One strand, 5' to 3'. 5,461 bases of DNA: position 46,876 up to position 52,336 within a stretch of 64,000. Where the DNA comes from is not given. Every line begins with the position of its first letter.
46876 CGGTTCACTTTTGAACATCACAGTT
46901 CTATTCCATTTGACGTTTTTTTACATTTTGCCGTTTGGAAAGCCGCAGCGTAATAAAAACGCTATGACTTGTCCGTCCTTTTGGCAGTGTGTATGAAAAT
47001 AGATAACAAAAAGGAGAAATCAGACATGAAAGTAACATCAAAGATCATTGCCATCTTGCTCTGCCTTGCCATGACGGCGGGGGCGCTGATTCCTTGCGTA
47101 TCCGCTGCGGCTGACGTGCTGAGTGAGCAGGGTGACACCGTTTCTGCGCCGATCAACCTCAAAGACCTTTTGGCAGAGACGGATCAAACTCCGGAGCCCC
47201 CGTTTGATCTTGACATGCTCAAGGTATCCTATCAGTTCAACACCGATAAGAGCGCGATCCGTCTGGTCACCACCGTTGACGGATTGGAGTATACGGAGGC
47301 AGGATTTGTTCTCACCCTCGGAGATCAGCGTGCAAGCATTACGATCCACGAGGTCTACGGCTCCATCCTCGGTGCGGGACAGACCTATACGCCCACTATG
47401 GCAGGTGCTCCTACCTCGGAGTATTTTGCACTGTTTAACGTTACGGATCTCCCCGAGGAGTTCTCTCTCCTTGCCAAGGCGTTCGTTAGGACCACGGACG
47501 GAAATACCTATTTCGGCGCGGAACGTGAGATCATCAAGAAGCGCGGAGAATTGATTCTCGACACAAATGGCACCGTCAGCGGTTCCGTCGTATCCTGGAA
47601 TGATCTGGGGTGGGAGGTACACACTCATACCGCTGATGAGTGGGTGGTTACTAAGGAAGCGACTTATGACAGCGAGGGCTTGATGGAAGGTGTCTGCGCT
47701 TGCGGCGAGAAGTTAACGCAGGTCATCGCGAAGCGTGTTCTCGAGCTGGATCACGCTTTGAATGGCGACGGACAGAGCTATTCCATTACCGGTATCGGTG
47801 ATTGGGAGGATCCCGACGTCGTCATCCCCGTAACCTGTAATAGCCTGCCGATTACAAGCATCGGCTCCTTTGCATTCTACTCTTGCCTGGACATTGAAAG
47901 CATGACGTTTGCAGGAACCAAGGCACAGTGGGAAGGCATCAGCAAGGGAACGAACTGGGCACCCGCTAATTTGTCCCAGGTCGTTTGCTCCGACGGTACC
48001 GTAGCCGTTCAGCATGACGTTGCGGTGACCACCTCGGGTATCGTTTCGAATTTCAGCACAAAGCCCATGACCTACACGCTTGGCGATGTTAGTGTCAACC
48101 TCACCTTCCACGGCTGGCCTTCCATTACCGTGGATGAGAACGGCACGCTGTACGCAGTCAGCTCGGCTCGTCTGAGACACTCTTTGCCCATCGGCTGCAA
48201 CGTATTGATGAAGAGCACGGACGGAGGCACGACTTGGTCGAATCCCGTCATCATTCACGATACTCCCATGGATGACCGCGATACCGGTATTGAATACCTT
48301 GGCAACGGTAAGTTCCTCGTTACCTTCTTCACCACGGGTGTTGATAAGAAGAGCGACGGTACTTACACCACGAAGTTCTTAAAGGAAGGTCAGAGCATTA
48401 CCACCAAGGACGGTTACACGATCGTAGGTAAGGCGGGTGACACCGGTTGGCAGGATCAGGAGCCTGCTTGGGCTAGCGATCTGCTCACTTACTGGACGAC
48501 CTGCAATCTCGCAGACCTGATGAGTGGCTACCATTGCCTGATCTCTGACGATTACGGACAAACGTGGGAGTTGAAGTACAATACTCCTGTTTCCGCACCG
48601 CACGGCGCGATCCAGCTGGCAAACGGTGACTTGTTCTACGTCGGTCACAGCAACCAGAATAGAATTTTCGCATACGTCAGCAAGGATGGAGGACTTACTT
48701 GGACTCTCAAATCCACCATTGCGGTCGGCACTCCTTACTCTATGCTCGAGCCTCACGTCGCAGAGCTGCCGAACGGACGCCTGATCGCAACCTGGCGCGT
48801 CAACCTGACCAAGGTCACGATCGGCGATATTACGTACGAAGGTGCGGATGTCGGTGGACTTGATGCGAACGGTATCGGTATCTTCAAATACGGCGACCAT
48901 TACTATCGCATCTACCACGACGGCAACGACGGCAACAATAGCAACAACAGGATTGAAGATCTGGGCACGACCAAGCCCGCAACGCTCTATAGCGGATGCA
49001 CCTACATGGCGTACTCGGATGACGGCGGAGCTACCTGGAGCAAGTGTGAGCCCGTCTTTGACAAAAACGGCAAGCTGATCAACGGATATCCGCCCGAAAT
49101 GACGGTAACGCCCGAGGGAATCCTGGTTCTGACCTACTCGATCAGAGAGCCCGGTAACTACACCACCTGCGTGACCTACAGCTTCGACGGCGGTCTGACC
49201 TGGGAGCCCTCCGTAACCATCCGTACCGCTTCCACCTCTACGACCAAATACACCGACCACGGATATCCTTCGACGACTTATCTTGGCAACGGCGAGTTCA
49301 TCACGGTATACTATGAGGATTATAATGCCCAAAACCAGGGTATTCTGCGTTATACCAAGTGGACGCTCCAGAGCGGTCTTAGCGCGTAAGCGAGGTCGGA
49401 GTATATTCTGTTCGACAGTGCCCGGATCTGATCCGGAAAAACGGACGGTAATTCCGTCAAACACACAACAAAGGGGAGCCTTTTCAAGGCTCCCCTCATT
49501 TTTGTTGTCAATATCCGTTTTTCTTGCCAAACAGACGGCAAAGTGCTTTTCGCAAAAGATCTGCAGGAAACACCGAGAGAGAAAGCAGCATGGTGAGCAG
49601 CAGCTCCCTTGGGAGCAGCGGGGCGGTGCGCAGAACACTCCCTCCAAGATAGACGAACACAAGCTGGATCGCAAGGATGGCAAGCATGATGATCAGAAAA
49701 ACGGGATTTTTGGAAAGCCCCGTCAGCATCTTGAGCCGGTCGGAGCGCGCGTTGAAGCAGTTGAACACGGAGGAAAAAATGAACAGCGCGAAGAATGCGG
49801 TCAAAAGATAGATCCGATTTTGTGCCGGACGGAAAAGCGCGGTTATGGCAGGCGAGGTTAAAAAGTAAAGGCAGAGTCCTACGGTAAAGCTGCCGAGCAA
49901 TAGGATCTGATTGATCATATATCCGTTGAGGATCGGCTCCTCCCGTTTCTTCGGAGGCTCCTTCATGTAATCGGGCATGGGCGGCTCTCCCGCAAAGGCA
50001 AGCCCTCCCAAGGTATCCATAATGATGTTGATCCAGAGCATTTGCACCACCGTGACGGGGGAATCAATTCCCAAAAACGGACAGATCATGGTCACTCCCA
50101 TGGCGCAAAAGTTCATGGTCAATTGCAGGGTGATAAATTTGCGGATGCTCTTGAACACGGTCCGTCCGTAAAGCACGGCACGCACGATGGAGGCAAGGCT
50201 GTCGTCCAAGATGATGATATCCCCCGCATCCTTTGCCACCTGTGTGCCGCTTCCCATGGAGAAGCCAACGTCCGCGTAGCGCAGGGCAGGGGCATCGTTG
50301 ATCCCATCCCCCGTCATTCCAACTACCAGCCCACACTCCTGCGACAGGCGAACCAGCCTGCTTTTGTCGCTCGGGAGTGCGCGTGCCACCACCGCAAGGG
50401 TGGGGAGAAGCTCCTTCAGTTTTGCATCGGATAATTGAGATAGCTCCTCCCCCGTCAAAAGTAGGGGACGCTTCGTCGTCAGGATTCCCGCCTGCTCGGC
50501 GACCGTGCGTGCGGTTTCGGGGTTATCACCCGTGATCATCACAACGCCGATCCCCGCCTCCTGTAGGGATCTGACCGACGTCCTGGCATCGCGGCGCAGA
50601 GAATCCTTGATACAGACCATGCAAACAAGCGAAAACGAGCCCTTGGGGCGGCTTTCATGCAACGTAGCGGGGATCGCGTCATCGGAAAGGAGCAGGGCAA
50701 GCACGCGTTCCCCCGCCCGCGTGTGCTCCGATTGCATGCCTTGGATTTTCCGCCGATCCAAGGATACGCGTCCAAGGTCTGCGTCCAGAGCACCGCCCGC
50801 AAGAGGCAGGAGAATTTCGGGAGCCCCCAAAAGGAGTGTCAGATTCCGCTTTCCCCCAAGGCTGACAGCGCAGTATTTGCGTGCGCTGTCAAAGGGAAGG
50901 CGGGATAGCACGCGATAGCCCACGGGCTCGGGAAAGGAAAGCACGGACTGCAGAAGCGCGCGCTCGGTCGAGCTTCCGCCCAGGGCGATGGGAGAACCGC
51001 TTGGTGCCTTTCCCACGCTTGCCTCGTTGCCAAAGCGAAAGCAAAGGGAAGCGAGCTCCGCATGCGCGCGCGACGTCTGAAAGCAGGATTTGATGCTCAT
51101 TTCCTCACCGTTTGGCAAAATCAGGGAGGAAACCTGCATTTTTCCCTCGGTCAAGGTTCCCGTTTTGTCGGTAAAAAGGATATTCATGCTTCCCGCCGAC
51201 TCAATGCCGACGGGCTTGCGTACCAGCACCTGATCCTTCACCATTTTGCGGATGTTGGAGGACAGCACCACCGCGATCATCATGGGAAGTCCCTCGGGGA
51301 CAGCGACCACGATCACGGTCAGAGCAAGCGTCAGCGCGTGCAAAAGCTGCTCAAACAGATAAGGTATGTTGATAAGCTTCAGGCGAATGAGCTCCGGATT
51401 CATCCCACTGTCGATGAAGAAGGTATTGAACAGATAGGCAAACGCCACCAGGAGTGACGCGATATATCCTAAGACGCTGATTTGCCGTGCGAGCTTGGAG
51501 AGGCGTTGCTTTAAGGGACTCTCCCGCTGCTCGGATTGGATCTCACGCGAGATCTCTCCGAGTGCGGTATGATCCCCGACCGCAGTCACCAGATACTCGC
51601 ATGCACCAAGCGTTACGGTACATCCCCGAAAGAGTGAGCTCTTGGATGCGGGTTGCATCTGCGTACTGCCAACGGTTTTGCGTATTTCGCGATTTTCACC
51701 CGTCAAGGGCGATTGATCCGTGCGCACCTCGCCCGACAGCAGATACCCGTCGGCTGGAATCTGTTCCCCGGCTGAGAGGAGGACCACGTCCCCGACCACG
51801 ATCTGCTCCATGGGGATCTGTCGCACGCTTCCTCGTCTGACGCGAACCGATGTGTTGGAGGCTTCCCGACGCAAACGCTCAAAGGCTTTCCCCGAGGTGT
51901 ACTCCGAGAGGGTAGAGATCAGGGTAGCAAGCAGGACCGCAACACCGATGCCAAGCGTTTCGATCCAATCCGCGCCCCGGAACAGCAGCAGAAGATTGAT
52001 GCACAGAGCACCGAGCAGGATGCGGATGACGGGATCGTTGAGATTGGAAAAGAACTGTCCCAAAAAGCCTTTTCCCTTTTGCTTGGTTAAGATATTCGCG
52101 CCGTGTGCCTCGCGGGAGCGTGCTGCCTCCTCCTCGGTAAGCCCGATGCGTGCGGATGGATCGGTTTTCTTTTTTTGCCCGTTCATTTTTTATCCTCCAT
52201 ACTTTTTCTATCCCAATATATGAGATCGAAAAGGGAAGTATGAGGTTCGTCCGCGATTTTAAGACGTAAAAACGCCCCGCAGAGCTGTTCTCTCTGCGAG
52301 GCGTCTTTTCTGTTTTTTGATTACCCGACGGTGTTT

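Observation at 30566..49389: Thirteen-gene, single-strand array of sialidase-like Asp-box beta-propeller paralogs with no accessory genes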

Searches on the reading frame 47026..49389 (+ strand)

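Call 5: search_protein_families(library=pfam, proteins=[window:47026-49389:+], max_evalue=0.01)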
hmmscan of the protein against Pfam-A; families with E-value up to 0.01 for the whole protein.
window:47026-49389:+ (787 aa): 4 families
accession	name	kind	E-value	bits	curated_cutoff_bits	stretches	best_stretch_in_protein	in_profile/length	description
PF13088.12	BNR_2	-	1.1e-13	51.6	31.4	2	502-592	83-181/277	BNR repeat-like domain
PF02012.26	BNR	-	1.8e-12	45.7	27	0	663-673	2-12/12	BNR/Asp-box repeat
PF21471.3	Reelin_subrepeat-B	-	0.00022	21.4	27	0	711-741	57-87/127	Reelin subrepeat B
PF14870.12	PSII_BNR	-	0.0073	16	27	0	362-431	7-77/303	Photosynthesis system II assembly factor YCF48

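Call 7: search_protein_families(library=ncbifam, proteins=[window:47026-49389:+], max_evalue=0.01)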
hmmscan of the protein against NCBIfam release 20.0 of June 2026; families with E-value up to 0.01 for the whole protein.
window:47026-49389:+ (787 aa): 1 family
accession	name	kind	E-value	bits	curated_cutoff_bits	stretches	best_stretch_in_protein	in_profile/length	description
NF045728.1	glycosyl_F510_1955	equivalog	0.00094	18.5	175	0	505-570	161-220/246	F510_1955 family glycosylhydrolase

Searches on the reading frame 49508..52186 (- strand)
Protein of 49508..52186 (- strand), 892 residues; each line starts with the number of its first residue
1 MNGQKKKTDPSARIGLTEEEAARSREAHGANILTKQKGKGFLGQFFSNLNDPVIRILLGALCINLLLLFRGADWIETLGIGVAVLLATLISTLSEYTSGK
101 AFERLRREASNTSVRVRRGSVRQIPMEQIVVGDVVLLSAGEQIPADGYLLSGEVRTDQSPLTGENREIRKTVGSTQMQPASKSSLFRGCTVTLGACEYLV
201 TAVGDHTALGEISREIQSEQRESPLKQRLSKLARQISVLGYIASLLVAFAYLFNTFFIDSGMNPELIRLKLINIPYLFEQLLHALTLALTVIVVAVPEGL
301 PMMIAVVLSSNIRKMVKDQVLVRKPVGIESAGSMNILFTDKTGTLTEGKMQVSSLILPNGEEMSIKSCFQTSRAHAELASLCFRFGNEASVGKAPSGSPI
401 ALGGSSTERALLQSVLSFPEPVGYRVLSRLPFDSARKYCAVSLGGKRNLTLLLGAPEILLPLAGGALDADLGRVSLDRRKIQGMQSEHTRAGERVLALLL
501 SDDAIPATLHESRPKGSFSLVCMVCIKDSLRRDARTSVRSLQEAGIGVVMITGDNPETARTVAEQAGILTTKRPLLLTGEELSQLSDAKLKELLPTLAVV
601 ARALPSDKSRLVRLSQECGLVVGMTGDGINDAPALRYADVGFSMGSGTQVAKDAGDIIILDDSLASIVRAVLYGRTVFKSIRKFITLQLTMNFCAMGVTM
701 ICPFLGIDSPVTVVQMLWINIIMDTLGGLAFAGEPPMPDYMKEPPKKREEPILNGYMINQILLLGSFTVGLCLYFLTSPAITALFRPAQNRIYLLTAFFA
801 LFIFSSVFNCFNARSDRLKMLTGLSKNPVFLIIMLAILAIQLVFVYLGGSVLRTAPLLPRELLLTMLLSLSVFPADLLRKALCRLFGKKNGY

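Call 26: search_protein_families(library=pfam, proteins=[window:49508-52186:-], max_evalue=0.0001)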
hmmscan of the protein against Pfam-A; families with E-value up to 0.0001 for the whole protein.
window:49508-52186:- (892 aa): 4 families
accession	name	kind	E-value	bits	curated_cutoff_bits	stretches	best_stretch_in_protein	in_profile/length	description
PF00122.25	E1-E2_ATPase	-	2e-39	135.4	28.1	1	111-317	5-180/181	E1-E2 ATPase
PF00689.26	Cation_ATPase_C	-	1.7e-36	126.1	27.3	1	709-881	2-174/175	Cation transporting ATPase, C-terminus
PF00702.32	Hydrolase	-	1.5e-13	52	26.4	1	336-639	3-191/191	haloacid dehalogenase-like hydrolase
PF00690.31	Cation_ATPase_N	-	2.2e-10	40.5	20.4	1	14-63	19-68/69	Cation transporter/ATPase, N-terminus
